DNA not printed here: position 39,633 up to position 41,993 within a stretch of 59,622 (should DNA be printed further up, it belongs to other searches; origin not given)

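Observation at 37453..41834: Three-gene module: poly-Gly-tethered S8 protease lipoprotein, TPR + beta-barrel outer-membrane protein and orphan LuxR-type regulator (Slam / type XI secretion-like arrangement?)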

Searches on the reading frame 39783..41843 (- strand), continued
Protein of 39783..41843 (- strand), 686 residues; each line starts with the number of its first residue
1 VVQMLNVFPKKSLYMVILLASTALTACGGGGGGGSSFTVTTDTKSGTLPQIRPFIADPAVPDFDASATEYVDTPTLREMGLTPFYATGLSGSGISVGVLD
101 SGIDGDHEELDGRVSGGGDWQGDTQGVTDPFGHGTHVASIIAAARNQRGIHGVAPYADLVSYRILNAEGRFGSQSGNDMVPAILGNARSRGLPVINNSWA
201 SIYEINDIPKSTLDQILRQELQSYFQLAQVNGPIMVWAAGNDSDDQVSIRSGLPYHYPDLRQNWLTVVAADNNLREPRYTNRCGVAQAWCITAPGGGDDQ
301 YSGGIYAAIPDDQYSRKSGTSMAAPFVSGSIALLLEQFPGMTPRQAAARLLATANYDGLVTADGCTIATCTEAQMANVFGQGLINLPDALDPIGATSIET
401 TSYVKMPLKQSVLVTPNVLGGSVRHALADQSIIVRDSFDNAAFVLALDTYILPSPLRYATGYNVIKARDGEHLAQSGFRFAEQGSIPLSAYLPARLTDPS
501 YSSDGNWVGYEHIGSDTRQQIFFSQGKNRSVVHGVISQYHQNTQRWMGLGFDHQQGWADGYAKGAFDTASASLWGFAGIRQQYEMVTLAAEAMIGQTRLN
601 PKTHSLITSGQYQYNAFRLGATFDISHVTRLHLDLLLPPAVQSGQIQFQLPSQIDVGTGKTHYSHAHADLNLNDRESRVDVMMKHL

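Call 53: search_protein_families(library=pfam, alignment_id=A4, max_evalue=1)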
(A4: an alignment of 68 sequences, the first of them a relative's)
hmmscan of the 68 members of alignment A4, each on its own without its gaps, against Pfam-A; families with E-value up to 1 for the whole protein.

A. member 1, P0035 (720 aa): 1 family
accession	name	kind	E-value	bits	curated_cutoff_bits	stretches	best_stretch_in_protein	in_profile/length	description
PF00082.27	Peptidase_S8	-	8.5e-49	166.8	21.8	1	89-366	1-274/288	Subtilase family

B. families by the number of members that match (of 68 scanned): 13 families
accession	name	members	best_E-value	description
PF00082.27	Peptidase_S8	68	2e-51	Subtilase family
PF21850.2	DUF6909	3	0.13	Family of unknown function (DUF6909)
PF18561.7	Regnase_1_C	2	0.14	Endoribonuclease Regnase 1/ ZC3H12 C-terminal domain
PF16319.10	SGBP_BT4661-like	2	0.24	Surface glycan binding protein BT4661-like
PF04213.18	HtaA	1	0.014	Htaa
PF18877.6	SSSPR-51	1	0.019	SSSPR-51 domain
PF24381.1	DUF7537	1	0.06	Family of unknown function (DUF7537)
PF21796.3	Cac1_C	1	0.12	Chromatin assembly factor 1 subunit Cac1, C-terminal domain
PF24197.1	DUF7422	1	0.24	Family of unknown function (DUF7422)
PF22684.2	LFE_1968-like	1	0.26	LFE_1968-like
PF00526.23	Dicty_CTDC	1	0.3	Dictyostelium (slime mold) repeat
PF15172.11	Prolactin_RP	1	0.49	Prolactin-releasing peptide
PF14341.11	PilX_N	1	0.98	PilX N-terminal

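Call 55: search_protein_families(library=ncbifam, proteins=[P0063, P0103, P0078, P0108], max_evalue=10)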
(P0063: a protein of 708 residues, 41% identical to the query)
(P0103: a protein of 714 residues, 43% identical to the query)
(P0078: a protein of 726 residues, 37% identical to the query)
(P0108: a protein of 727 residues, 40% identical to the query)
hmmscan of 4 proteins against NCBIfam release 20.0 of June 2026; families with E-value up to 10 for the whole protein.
P0063 (708 aa): 7 families
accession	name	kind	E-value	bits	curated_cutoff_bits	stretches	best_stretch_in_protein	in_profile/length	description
NF051851.1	AtpSerPepEprS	equivalog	1.7e-32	112.4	1700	1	45-353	34-351/988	autotransporter serine peptidase EprS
TIGR03921.1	T7SS_mycosin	equivalog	2.5e-29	102.5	278.75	1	75-341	10-264/353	type VII secretion-associated serine protease mycosin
NF033865.1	fusolisin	equivalog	3.1e-13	48.7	999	2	180-332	211-371/1006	fusolisin family autotransporter serine protease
NF033595.1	denti_PrtP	equivalog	3.2e-11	42.6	300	2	115-156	246-289/606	dentilisin complex serine proteinase subunit PrtP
TIGR03895.1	protease_PatA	subfamily_domain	9.2e-07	28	421.05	1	119-379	1-228/606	PatA/PatG family cyanobactin maturation protease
NF042956.1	IteS_antiphage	equivalog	0.00083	17.7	900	1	75-131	252-305/747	S8 family anti-phage peptidase IteS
NF049966.1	QH_SP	equivalog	0.039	13.3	165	1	82-130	2-53/219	subtilisin-like serine protease QhpE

P0103 (714 aa): 7 families
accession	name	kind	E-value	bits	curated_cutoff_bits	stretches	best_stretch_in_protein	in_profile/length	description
NF051851.1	AtpSerPepEprS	equivalog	7.3e-41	140.1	1700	1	30-317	44-339/988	autotransporter serine peptidase EprS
TIGR03921.1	T7SS_mycosin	equivalog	4.7e-34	118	278.75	1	51-325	11-274/353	type VII secretion-associated serine protease mycosin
NF033595.1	denti_PrtP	equivalog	1e-12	47.5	300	3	186-383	359-533/606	dentilisin complex serine proteinase subunit PrtP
NF049966.1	QH_SP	equivalog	6.6e-08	32.2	165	2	275-319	171-215/219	subtilisin-like serine protease QhpE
NF040553.1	SGO_0316_fam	subfamily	1.2e-06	26.5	1400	2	265-313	677-729/1486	SGO_0316/SGO_0317 family LPXTG-anchored serine peptidase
TIGR03895.1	protease_PatA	subfamily_domain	0.00011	21.2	421.05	1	95-297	1-178/606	PatA/PatG family cyanobactin maturation protease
NF042956.1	IteS_antiphage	equivalog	0.085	11.1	900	1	263-300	476-513/747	S8 family anti-phage peptidase IteS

P0078 (726 aa): 8 families
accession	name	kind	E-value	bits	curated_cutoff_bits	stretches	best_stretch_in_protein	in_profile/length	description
NF051851.1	AtpSerPepEprS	equivalog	1.6e-42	145.6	1700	1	76-399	42-365/988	autotransporter serine peptidase EprS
TIGR03921.1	T7SS_mycosin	equivalog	1.5e-31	109.8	278.75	1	99-400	11-288/353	type VII secretion-associated serine protease mycosin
NF033865.1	fusolisin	equivalog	1.1e-12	47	999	1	200-364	209-382/1006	fusolisin family autotransporter serine protease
NF033595.1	denti_PrtP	equivalog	2.6e-08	32.9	300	2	270-402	389-507/606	dentilisin complex serine proteinase subunit PrtP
NF040553.1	SGO_0316_fam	subfamily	1.4e-06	26.2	1400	2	305-355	670-724/1486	SGO_0316/SGO_0317 family LPXTG-anchored serine peptidase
TIGR03895.1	protease_PatA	subfamily_domain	3.3e-06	26.1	421.05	1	141-376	1-207/606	PatA/PatG family cyanobactin maturation protease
NF049966.1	QH_SP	equivalog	7.6e-06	25.4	165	2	320-368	170-218/219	subtilisin-like serine protease QhpE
NF058595.1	invert_tail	domain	0.085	13.2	37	1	13-46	49-82/113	lipo-invert putative C-terminal anchoring domain-containing protein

P0108 (727 aa): 9 families
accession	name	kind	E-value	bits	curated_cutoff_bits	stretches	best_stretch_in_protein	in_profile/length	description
NF051851.1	AtpSerPepEprS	equivalog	4.4e-35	121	1700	1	38-329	43-337/988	autotransporter serine peptidase EprS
TIGR03921.1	T7SS_mycosin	equivalog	6.5e-33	114.3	278.75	1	60-331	11-265/353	type VII secretion-associated serine protease mycosin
NF033595.1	denti_PrtP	equivalog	5.3e-15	55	300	2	236-394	391-531/606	dentilisin complex serine proteinase subunit PrtP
NF033865.1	fusolisin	equivalog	1.8e-11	42.9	999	1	53-330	94-380/1006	fusolisin family autotransporter serine protease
NF049966.1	QH_SP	equivalog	3.1e-06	26.7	165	2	289-331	171-213/219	subtilisin-like serine protease QhpE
NF040553.1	SGO_0316_fam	subfamily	2.9e-05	21.9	1400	2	285-328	683-730/1486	SGO_0316/SGO_0317 family LPXTG-anchored serine peptidase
NF042956.1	IteS_antiphage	equivalog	0.00061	18.2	900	1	66-116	259-305/747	S8 family anti-phage peptidase IteS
TIGR03895.1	protease_PatA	subfamily_domain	0.0078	15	421.05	1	104-311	1-178/606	PatA/PatG family cyanobactin maturation protease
NF040809.1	germ_prot_CspBA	exception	0.022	12.3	1250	2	292-311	455-474/1099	bifunctional germination protease/germinant receptor pseudoprotease CspBA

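Call 88: list_cluster_members(proteins=[window:39783-41843:-, window:39783-41834:-, window:39783-41801:-, P0035])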
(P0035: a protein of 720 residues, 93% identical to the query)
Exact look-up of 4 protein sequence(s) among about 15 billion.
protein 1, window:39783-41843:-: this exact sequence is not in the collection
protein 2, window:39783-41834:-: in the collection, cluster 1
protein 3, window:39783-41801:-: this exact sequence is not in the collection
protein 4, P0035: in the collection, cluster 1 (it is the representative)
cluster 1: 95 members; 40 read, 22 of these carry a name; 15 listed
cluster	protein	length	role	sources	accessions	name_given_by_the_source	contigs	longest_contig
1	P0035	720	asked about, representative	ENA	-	-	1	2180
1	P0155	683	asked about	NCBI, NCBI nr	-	-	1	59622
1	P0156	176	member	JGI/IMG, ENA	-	hypothetical protein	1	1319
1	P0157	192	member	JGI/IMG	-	hypothetical protein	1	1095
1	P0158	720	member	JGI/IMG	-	subtilisin family serine protease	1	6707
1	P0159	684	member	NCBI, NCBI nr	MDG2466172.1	MAG: S8 family serine peptidase [Alphaproteobacteria bacterium] | S8 family serine peptidase [Alphaproteobacteria bacterium]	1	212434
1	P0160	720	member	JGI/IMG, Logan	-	subtilisin family serine protease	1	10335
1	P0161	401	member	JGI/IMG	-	hypothetical protein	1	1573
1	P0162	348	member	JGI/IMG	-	hypothetical protein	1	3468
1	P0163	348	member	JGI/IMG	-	hypothetical protein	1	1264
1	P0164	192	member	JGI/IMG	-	hypothetical protein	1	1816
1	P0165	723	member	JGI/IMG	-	subtilisin family serine protease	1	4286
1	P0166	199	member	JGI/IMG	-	subtilisin family serine protease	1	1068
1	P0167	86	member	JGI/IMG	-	hypothetical protein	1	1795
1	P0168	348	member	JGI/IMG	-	hypothetical protein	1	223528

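Call 90: find_encoding_contigs(protein=P0159, flank=4000, max_places=2)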
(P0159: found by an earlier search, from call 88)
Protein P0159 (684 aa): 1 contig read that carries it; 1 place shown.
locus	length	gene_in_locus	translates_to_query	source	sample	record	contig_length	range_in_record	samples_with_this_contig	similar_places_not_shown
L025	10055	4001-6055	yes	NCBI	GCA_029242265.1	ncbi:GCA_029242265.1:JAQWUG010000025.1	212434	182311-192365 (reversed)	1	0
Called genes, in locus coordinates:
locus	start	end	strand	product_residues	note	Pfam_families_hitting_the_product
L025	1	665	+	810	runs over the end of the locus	PF02518:HATPase_c, PF00204:DNA_gyraseB, PF01751:Toprim, PF00986:DNA_gyraseB_C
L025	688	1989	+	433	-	PF02518:HATPase_c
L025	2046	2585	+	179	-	PF00072:Response_reg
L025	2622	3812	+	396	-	PF01053:Cys_Met_Meta_PP, PF00155:Aminotran_1_2 (weak)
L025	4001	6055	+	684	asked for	PF00082:Peptidase_S8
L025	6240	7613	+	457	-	-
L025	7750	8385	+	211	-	PF00072:Response_reg, PF00196:GerE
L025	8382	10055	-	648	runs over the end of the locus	PF16177:ACAS_N, PF00501:AMP-binding, PF13193:AMP-binding_C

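Call 100: search_protein_families(library=pfam, proteins=[L016:8256-9752:+, L012:8280-9599:+], max_evalue=10)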
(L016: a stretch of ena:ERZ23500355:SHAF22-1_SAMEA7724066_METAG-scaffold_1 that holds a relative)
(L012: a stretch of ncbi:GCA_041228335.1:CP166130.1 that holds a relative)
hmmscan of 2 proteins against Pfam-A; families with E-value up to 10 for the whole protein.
L016:8256-9752:+ (498 aa): 0 families

L012:8280-9599:+ (439 aa): 1 family
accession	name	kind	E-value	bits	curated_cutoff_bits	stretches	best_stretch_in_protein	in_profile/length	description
PF13432.12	TPR_16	-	0.011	16.6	32.7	1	52-108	9-65/65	Tetratricopeptide repeat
